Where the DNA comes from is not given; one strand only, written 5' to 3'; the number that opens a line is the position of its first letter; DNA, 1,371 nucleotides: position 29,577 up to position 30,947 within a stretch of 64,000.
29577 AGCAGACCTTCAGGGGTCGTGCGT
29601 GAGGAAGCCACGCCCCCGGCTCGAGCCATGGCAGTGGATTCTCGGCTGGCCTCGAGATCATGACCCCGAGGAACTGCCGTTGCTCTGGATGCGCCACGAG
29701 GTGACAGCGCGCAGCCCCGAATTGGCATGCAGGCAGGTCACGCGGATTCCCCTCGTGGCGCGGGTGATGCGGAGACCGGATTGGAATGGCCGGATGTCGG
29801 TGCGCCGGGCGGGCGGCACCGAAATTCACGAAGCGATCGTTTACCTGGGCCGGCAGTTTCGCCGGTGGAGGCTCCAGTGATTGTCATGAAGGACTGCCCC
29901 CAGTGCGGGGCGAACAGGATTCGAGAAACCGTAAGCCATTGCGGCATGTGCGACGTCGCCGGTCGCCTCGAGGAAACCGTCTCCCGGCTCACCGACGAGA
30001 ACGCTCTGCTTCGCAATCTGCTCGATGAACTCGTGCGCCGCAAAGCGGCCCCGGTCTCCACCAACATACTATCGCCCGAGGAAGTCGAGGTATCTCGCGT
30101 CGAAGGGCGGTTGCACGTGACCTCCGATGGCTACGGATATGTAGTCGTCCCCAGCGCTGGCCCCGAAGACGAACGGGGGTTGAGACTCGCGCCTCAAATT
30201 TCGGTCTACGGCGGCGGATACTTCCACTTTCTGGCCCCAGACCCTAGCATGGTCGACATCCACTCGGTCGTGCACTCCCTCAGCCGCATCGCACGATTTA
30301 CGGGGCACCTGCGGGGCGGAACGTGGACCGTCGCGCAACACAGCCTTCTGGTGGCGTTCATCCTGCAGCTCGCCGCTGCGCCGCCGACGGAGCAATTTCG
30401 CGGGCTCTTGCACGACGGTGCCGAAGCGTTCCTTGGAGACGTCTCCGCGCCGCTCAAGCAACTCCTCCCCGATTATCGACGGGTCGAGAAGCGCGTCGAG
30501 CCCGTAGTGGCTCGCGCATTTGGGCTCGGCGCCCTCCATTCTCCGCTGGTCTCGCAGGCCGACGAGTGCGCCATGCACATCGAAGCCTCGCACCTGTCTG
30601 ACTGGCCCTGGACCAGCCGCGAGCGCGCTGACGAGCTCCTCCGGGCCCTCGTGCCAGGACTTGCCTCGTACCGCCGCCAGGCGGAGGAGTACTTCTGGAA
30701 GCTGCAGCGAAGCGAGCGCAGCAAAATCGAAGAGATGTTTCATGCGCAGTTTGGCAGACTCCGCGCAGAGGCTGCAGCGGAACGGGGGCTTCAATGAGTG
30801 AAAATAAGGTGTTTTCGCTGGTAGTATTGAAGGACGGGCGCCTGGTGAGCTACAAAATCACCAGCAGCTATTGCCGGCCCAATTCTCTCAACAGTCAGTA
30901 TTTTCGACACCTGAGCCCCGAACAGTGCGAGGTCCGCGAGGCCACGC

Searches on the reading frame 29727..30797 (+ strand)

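Call 66: search_protein_families(library=pfam, proteins=[window:29727-30797:+], max_evalue=0.0001)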
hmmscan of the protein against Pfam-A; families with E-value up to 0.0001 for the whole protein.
window:29727-30797:+ (356 aa): 1 family
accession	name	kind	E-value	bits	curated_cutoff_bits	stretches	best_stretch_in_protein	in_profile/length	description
PF12917.13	YfbR-like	-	6.2e-06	26.5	25.9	1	181-338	5-167/182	5'-deoxynucleotidase YfbR-like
